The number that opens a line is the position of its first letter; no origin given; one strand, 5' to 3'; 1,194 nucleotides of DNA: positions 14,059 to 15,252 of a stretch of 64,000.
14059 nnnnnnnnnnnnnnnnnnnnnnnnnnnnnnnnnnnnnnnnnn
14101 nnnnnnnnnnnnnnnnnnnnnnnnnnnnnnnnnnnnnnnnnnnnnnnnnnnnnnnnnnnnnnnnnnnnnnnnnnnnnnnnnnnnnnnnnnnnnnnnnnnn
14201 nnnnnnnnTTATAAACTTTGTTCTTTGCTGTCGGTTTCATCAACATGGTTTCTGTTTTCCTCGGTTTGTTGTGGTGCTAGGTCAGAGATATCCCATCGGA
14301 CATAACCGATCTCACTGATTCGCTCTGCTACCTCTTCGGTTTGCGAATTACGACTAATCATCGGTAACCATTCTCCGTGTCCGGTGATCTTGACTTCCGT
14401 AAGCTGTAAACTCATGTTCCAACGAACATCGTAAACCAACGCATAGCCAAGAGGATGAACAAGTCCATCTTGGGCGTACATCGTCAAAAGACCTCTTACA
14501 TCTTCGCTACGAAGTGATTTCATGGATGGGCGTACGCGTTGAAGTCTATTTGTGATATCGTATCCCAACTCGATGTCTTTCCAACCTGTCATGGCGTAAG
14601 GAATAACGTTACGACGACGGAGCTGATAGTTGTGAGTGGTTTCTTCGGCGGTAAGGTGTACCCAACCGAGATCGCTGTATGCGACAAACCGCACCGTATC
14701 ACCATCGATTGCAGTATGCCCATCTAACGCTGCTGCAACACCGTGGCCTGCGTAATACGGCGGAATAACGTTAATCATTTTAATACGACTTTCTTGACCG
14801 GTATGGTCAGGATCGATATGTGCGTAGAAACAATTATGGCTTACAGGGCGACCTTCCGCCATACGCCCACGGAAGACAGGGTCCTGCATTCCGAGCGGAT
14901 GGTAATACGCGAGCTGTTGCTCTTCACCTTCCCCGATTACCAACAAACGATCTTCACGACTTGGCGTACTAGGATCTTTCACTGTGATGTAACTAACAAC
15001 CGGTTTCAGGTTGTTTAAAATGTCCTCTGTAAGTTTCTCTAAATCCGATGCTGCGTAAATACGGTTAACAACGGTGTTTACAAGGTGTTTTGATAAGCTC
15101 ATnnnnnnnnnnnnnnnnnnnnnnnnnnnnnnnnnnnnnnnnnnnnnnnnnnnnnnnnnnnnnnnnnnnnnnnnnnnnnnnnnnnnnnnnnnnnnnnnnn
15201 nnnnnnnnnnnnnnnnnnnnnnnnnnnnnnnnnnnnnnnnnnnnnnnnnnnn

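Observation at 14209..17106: Tandem array of three ~260-300-aa paralogs with an internally duplicated HPLG(Y/F) motif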

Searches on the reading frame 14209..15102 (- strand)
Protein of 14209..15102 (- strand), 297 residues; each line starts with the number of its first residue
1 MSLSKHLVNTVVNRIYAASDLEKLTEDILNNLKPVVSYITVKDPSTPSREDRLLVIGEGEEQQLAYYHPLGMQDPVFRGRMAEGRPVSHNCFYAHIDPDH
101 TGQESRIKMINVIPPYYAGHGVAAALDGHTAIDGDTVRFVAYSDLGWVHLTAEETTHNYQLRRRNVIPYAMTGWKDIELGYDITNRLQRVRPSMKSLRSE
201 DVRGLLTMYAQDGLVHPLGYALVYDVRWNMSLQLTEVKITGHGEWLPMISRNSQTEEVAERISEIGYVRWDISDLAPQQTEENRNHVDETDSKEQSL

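Call 6: search_protein_families(library=pfam, proteins=[window:14209-15102:-], max_evalue=1)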
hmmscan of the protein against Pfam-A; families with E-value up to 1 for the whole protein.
window:14209-15102:- (297 aa): 0 families

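Call 7: search_protein_families(library=phrogs, proteins=[window:14209-15102:-], max_evalue=0.01)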
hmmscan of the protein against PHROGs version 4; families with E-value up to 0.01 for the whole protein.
window:14209-15102:- (297 aa): 0 families

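Call 9: search_dna_similar(query=window:14209-15102:-, collection=phages, mode=protein, max_rows=40, max_evalue=0.001)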
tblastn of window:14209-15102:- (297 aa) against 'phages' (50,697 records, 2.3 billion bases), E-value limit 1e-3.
Records with a match: 2; places in all: 2; records where one place covers at least 80% of the query: 0.
Best place of each record, by identity: <60% 2.
By first word of the organism name: Escherichia 2.
By host as written in the record: Escherichia coli 2.
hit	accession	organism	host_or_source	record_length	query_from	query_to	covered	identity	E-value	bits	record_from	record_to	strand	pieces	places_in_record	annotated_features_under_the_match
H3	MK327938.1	Escherichia phage vB_EcoM_Goslar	Escherichia coli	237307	124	275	51%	32.9%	2e-6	55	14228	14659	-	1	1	hypothetical protein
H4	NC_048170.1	Escherichia phage vB_EcoM_Goslar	Escherichia coli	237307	124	275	51%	32.9%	2e-6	55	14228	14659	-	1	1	hypothetical protein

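Call 11: find_homologous_proteins(query=window:14209-15102:-, max_evalue=0.001)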
Query window:14209-15102:- (297 aa): 19 proteins with E <= 0.001 among 1259 candidates.
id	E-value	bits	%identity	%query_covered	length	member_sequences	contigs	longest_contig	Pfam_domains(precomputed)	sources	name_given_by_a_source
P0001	2.5e-188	643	95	100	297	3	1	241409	-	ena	-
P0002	4.8e-187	638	94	100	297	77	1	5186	-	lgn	-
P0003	1.1e-182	624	93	100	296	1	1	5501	-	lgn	-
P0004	7.5e-181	618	91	100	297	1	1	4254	-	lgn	-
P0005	5.4e-176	602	89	100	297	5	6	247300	-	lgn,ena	-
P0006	6.2e-176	602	89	100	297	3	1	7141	-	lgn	-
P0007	6.9e-173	592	88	100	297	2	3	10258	-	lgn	-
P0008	3.0e-172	590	88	100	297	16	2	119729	-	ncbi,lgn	ncbi:TPA: hypothetical protein ACO4GF_004352 [Escherichia coli]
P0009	4.2e-168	576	84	100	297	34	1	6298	-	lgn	-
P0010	6.1e-164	562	84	100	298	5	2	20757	-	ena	-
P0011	6.7e-100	352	61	93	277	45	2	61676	-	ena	-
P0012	3.3e-99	350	61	93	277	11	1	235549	-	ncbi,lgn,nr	ncbi:hypothetical protein MRB76_000019 [Shigella flexneri]|nr:hypothetical protein [Shigella flexner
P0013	6.0e-93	329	58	93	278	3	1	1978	-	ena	-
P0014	5.2e-72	261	45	98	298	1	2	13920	-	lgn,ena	-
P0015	2.4e-59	219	42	98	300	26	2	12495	-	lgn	-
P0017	2.6e-38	150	34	91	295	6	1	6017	-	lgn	-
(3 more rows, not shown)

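Call 24: predict_structure(alignment_id=A1)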
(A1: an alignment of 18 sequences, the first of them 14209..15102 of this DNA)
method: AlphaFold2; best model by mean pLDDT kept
length: 297 residues; sequences in the alignment: 18
mean_pLDDT: 79.3   pTM: 0.78
mean pLDDT of the five models: 79.3, 78.6, 73.7, 71.9, 70.6
residues with pLDDT >= 90: 64; 70-90: 174; 50-70: 35; < 50: 24
segments of 3 or more residues with pLDDT < 50: 1-6, 281-297
pLDDT, mean of each block of 10 residues (from residue 1): 48 86 86 87 62 83 79 78 74 81 70 82 79 65 79 87 88 89 92 83 89 88 95 94 89 82 93 77 45 38
secondary structure, 60 per line:
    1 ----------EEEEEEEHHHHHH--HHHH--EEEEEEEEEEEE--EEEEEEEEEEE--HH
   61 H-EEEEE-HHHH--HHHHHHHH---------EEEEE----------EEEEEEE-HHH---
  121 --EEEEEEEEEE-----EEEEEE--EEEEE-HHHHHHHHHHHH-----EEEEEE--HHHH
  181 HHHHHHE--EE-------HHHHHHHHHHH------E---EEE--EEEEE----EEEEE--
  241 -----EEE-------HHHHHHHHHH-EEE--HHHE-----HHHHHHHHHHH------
elements in order: E11-17 H18-23 H26-29 E32-43 E46-56 E63-67 H69-72 H75-82 E92-96 E107-113 E123-132 E138-143 E146-150 H152-163 E169-174 H177-186 H199-209 E220-222 E225-229 E234-238 E246-248 H256-265 E267-269 H281-291

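Call 26: search_protein_representatives(alignment_id=A1)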
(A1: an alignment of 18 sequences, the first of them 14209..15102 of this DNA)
Query: 18 sequences, 286 profile positions. Proteins with E-value up to 0.001 (for the whole library): 9; up to 1e-10: 7; up to 1e-30: 6. The best 9 are listed.
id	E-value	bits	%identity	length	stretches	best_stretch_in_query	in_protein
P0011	9.6e-106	369.9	-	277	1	1-276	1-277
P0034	1.9e-101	355.8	-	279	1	3-275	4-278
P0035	1.3e-100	353.0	-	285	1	2-276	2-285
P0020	5.6e-81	288.6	-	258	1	8-286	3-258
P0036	2.2e-77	276.8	-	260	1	8-286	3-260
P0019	1.2e-53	198.9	-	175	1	124-285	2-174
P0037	2.8e-27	112.4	-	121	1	2-90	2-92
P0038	2.6e-06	43.6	-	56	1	1-50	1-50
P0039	1.7e-04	37.7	-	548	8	194-221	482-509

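Call 29: find_encoding_contigs(protein=P0005, flank=6000, max_places=4)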
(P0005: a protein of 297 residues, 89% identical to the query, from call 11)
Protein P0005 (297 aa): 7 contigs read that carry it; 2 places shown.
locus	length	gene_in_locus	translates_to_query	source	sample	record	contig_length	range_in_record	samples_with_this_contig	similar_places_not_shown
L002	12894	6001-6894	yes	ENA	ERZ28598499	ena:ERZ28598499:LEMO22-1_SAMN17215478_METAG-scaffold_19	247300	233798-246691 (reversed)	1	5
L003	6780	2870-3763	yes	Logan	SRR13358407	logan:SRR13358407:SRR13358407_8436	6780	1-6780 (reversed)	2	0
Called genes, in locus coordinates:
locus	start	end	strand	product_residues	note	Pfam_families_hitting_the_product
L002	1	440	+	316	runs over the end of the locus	-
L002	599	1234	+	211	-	PF05838:Glyco_hydro_108, PF09374:PG_binding_3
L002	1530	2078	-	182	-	PF25613:DUF7941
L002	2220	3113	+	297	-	PF25613:DUF7941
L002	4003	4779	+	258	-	-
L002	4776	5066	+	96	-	-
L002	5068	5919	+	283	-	-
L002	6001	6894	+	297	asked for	-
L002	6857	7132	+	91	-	-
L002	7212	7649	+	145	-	-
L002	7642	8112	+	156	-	-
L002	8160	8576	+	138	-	-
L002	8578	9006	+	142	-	-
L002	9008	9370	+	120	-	-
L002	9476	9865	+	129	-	-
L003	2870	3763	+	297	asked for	-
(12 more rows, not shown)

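Call 30: find_encoding_contigs(protein=P0012, flank=6000, max_places=3)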
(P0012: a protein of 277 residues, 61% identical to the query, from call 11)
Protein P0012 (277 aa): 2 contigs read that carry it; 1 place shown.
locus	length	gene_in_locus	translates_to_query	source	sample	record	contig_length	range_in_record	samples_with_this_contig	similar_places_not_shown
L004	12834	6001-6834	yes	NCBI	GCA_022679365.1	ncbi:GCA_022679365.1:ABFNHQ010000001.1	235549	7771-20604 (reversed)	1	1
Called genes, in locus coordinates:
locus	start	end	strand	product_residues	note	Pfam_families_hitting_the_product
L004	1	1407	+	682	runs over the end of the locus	PF13884:Peptidase_S74 (weak)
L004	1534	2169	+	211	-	PF05838:Glyco_hydro_108, PF09374:PG_binding_3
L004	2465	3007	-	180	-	PF25613:DUF7941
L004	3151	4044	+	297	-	PF25613:DUF7941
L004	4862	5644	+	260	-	-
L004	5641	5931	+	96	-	-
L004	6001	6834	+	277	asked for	-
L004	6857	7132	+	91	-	-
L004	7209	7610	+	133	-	-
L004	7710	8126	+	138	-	-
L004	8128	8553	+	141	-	-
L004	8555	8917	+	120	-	-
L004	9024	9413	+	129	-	-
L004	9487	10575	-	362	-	-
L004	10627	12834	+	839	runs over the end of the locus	PF02463:SMC_N (faint)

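Call 36: fold_search(model_id=the predicted structure, library=viral)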
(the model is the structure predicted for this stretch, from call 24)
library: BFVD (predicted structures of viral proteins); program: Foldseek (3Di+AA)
matches with E <= 10: 613; with E <= 0.001: 0
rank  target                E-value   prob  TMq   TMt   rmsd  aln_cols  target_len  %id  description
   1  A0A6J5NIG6            5.5e-02  0.07  0.13  0.11  22.3       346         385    7  30S ribosomal protein S1 [uncultured Caudovirales phage]
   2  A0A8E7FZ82            9.4e-02  0.04  0.12  0.13  19.4       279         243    9  (no name in the UniProt tables at hand)
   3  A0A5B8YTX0            1.1e-01  0.08  0.14  0.08  22.6       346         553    7  LEF-3 [Chrysodeixis includens nucleopolyhedrovirus]
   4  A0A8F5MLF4            1.7e-01  0.04  0.11  0.07  17.6       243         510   11  RNA-dependent RNA polymerase [Grapevine-associated sobemo-like virus 1]
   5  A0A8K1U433            1.7e-01  0.03  0.10  0.08  18.7       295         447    9  Serine protease [Riboviria sp.]
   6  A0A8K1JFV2            1.8e-01  0.04  0.12  0.09  22.8       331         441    9  Uncharacterized protein [Riboviria sp.]
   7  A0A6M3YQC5            1.8e-01  0.04  0.13  0.10  16.8       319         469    8  Uncharacterized protein [Solemoviridae sp.]
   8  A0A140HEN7            1.9e-01  0.04  0.11  0.09  18.5       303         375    8  Serine protease (Fragment) [La Tardoire virus]
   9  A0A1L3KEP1            2.3e-01  0.05  0.13  0.08  19.2       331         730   10  (no name in the UniProt tables at hand)
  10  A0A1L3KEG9            2.3e-01  0.04  0.13  0.10  17.1       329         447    8  (no name in the UniProt tables at hand)
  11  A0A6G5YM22            2.3e-01  0.03  0.10  0.08  29.4       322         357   13  (no name in the UniProt tables at hand)
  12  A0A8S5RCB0            2.6e-01  0.06  0.13  0.16  26.1       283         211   10  AP2 domain-containing protein [virus sp. ctmTa7]
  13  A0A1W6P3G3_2          3.1e-01  0.04  0.11  0.04  24.0       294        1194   10  Nonstructural protein [Porcine reproductive and respiratory syndrome virus]
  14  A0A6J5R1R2            3.3e-01  0.66  0.10  0.22   2.1        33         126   24  Uncharacterized protein [uncultured Caudovirales phage]
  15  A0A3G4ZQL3            3.3e-01  0.05  0.10  0.18  14.6       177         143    9  Uncharacterized protein [Terrestrivirus sp.]
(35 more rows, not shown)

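Call 38: find_related_loci(query=A1, collection=viral_contigs, flank=7000)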
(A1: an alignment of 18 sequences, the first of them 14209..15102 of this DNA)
Query A1 (297 aa) in viral_contigs; peptide patterns used: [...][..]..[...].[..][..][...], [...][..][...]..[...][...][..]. (x = any residue, [..] = any of these).
54 stretches matched a pattern; 4 encode a relative of the query (tblastn E <= 1e-3); 3 distinct loci.
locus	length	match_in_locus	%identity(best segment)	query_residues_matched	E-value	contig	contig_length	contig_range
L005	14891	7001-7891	98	1-297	0e+0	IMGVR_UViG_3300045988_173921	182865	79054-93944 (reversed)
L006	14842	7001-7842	33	124-297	7e-11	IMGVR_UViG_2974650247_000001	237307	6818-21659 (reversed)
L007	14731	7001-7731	27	170-297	3e-6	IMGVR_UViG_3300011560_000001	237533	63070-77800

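Call 40: find_encoding_contigs(protein=P0014, flank=7000, max_places=3)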
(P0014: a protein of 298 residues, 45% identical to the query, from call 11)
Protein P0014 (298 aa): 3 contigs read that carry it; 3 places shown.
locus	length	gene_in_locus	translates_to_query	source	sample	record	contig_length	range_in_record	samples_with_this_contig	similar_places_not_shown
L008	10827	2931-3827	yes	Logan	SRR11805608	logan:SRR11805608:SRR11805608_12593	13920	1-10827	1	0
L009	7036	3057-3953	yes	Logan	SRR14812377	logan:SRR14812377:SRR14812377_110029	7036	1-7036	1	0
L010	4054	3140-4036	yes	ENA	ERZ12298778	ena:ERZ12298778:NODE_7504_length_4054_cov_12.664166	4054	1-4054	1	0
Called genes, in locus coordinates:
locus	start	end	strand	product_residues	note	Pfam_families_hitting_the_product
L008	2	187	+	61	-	?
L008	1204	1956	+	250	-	-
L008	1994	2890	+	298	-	-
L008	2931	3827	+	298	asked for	-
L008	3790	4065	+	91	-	-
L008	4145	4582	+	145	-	-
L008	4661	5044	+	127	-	-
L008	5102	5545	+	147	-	-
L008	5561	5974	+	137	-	-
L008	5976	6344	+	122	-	-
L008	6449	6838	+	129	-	-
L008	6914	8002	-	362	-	-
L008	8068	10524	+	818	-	PF02463:SMC_N (faint)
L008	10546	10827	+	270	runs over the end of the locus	-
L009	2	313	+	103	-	?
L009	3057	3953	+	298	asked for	-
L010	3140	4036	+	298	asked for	-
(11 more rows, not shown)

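Call 41: find_encoding_contigs(protein=P0015, flank=7000, max_places=3)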
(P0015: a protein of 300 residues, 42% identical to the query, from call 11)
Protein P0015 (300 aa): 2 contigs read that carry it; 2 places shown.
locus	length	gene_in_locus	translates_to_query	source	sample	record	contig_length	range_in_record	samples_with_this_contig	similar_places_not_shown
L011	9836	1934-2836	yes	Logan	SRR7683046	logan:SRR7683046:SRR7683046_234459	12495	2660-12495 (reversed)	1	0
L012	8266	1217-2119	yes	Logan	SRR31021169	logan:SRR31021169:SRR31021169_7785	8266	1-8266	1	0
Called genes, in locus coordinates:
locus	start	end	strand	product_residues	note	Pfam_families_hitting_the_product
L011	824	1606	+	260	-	-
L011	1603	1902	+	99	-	-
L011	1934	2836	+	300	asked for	-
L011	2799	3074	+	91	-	-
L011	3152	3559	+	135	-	-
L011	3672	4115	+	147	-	-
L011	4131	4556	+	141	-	-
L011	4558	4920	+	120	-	-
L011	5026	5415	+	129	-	-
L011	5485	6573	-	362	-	-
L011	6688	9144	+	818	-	PF02463:SMC_N (weak)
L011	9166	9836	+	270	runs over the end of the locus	-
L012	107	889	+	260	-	-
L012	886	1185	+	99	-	-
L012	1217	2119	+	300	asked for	-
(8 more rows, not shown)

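Call 42: find_encoding_contigs(protein=P0017, flank=7000, max_places=3)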
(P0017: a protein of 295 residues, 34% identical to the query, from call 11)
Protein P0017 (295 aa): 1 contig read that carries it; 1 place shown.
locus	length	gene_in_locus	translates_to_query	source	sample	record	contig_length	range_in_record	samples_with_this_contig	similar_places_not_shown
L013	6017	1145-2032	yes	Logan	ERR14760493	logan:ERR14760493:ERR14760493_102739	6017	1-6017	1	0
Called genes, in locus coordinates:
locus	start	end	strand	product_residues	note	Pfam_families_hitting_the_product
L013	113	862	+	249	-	-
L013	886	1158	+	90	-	-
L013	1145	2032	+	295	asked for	-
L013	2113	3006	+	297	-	-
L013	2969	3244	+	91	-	-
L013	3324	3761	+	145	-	-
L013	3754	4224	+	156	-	-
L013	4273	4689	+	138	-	-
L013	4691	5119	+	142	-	-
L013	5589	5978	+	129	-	-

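Call 52: search_protein_families(library=padloc, proteins=[window:14209-15102:-], max_evalue=0.1)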
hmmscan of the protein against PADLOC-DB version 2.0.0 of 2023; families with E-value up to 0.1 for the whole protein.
window:14209-15102:- (297 aa): 0 families

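Call 53: search_protein_families(library=ncbifam, proteins=[window:14209-15102:-], max_evalue=0.1)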
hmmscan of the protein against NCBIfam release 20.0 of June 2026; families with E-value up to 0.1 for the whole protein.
window:14209-15102:- (297 aa): 0 families

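Call 54: search_solved_structures(query=A1, max_evalue=10)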
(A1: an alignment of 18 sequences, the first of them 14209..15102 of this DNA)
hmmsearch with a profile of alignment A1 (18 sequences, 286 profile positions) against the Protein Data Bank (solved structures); distinct sequences matched with E-value up to 10: 1.
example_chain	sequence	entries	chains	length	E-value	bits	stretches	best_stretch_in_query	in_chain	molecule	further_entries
1eq9_A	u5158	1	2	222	0.77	12.5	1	134-207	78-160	CHYMOTRYPSIN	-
